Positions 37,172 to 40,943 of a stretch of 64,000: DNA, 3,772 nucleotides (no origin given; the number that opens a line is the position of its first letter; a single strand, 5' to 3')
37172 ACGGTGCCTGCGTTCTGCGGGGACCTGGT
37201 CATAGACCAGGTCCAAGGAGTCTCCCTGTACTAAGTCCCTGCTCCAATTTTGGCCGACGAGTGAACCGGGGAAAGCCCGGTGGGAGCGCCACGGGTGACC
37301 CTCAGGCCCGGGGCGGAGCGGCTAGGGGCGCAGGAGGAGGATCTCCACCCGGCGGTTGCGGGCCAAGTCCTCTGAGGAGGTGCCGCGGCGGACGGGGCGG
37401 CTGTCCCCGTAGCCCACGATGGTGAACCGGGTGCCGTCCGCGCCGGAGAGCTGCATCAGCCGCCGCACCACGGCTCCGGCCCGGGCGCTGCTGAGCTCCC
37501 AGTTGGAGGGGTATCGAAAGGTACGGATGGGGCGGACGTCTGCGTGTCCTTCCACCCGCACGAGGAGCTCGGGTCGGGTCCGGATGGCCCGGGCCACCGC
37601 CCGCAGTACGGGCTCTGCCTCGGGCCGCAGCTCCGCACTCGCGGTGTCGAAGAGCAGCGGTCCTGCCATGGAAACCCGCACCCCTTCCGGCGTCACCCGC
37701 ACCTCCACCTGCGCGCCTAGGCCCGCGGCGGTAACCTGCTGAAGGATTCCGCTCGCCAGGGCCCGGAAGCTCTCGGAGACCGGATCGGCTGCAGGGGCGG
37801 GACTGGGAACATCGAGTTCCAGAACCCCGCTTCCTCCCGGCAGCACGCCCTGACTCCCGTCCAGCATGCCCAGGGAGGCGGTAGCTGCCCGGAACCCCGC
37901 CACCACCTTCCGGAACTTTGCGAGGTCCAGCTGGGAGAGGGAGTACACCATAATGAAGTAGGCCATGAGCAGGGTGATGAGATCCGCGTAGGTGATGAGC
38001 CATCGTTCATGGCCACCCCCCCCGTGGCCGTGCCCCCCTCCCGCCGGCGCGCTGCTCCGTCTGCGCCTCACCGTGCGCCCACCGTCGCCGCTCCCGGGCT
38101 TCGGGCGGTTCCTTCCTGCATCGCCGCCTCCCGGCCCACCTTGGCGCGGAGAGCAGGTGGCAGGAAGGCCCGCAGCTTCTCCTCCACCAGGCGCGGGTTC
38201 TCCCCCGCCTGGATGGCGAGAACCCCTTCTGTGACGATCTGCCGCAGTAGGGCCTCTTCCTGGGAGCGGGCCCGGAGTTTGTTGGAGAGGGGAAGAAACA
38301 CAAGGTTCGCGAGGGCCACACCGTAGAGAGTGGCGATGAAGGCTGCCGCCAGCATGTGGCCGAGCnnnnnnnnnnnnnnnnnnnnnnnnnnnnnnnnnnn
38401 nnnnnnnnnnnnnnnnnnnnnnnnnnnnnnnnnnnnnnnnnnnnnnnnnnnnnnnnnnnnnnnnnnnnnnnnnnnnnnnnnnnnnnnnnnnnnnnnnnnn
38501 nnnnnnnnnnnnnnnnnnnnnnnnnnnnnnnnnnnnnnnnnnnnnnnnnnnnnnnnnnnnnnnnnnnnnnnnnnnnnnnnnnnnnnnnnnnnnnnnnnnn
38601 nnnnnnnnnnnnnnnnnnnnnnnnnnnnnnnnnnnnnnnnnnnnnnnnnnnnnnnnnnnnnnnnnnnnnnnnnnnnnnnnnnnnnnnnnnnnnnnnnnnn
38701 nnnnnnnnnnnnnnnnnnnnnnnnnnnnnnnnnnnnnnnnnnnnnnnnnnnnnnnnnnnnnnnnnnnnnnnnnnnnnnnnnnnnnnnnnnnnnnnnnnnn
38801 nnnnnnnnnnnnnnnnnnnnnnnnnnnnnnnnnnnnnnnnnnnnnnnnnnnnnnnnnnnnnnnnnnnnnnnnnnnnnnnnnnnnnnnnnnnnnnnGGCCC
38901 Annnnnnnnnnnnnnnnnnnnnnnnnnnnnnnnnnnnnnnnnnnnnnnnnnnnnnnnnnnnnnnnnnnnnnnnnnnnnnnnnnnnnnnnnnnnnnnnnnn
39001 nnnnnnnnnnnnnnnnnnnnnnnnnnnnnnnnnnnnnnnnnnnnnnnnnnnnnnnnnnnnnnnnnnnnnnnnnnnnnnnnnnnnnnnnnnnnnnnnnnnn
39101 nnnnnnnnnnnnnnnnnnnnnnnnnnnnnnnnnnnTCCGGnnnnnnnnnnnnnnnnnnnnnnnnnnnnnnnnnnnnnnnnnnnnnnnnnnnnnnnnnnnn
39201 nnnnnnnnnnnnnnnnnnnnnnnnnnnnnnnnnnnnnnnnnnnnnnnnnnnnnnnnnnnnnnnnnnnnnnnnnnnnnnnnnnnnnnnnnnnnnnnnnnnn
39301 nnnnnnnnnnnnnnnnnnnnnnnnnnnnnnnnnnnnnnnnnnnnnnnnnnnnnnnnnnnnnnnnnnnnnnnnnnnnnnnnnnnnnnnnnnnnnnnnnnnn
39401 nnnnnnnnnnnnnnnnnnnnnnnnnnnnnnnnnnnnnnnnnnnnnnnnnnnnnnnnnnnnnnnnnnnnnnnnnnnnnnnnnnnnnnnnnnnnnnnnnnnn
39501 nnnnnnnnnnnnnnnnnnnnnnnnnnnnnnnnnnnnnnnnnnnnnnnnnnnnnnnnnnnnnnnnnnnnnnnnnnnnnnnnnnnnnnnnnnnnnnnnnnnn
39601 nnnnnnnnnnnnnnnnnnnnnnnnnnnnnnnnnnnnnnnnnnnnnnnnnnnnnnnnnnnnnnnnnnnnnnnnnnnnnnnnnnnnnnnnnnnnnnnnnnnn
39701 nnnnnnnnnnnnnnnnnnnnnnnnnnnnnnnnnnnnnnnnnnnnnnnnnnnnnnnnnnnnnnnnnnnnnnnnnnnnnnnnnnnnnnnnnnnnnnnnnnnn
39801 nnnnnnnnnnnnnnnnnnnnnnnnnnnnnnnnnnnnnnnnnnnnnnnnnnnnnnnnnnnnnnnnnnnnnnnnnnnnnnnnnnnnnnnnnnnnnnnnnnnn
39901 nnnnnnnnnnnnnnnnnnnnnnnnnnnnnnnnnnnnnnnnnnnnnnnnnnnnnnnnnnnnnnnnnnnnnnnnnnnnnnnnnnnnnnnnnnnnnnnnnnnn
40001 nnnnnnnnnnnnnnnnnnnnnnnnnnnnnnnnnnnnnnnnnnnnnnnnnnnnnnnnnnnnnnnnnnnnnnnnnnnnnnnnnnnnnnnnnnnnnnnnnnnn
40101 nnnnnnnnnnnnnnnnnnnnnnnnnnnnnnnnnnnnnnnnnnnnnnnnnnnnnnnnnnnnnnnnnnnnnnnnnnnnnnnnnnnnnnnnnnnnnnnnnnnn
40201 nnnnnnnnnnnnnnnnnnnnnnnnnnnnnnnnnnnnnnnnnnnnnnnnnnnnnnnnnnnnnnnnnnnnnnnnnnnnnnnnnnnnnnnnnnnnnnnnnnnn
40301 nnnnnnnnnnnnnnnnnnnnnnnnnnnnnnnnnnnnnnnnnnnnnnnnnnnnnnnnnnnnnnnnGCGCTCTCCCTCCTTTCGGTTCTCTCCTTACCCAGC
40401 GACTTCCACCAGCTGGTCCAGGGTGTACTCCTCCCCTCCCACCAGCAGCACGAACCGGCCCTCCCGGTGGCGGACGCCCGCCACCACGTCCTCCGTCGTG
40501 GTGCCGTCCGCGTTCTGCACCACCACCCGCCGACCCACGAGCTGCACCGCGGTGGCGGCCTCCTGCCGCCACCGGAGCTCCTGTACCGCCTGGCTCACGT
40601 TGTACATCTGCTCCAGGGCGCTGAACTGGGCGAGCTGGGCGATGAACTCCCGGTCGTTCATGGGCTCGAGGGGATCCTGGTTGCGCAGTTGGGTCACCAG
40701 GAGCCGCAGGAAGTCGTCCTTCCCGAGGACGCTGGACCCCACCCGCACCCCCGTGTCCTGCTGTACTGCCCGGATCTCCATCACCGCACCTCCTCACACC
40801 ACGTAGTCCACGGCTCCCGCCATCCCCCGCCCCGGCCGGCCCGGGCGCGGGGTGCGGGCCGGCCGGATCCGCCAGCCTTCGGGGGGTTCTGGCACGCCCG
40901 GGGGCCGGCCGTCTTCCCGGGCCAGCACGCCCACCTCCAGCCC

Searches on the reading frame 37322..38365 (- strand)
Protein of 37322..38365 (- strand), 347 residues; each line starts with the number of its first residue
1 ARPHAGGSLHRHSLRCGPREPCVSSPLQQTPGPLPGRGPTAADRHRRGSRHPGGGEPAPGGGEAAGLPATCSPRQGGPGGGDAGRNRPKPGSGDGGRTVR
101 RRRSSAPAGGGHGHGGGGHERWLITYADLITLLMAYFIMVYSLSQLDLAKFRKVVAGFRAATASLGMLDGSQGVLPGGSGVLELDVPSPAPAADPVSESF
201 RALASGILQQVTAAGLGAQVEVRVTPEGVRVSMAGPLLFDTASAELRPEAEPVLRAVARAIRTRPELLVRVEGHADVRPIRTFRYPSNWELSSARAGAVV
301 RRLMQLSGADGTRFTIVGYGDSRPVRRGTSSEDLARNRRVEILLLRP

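Call 54: search_protein_families(library=pfam, proteins=[window:37322-38365:-], max_evalue=0.001)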
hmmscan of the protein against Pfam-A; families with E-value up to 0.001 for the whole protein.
window:37322-38365:- (347 aa): 2 families
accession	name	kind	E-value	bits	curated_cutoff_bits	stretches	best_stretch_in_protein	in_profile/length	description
PF00691.25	OmpA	-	4.3e-18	65.9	27.2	1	238-338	1-98/98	OmpA family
PF13677.11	MotB_plug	-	9.6e-18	64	24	1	112-161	8-57/58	Membrane MotB of proton-channel complex MotA/MotB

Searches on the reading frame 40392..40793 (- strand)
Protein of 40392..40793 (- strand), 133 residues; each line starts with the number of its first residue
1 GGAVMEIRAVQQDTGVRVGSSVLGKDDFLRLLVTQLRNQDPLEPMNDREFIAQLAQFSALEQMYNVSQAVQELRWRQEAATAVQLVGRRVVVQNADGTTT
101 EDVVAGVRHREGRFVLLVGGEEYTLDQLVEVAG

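Call 22: search_protein_families(library=pfam, proteins=[window:40392-40793:-], max_evalue=0.0001)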
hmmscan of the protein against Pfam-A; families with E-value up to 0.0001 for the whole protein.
window:40392-40793:- (133 aa): 1 family
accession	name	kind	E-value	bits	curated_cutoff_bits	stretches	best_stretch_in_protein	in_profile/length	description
PF03963.19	FlgD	-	1.1e-22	80.4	27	1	19-71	22-74/75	Flagellar hook capping protein - N-terminal region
